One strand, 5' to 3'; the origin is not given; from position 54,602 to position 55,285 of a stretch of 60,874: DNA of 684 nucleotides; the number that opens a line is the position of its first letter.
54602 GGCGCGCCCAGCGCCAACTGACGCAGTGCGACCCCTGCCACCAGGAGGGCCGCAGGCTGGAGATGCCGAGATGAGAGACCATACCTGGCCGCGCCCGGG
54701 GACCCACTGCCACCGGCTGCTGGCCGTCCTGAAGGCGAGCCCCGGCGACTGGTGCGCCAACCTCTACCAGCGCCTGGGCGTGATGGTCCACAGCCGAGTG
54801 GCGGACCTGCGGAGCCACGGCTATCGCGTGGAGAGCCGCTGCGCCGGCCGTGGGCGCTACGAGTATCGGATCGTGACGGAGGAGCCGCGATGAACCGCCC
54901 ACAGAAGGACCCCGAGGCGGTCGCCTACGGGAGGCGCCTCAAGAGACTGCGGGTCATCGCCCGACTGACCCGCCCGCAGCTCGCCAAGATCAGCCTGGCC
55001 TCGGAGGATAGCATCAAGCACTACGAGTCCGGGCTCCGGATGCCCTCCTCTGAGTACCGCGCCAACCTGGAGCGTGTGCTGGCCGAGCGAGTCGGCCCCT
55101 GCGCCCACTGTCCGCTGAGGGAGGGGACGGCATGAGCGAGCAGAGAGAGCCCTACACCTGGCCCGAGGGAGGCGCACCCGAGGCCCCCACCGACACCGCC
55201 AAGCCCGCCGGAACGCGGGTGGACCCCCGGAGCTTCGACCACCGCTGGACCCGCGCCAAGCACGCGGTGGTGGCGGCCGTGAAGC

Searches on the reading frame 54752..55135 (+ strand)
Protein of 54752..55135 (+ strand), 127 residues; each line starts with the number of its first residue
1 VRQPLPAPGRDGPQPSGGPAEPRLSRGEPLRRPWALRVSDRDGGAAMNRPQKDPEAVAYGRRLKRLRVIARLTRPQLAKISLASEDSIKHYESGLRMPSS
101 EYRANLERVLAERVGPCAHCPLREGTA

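Call 38: search_protein_families(library=pfam, proteins=[window:54752-55135:+], max_evalue=0.01)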
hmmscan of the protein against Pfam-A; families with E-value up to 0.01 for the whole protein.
window:54752-55135:+ (127 aa): 2 families
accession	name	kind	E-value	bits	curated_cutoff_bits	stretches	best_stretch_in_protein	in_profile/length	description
PF13560.12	HTH_31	-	2.4e-06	28.2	27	1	59-109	2-53/64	Helix-turn-helix domain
PF12844.13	HTH_19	-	0.0027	18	30.2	1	60-103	1-41/64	Helix-turn-helix domain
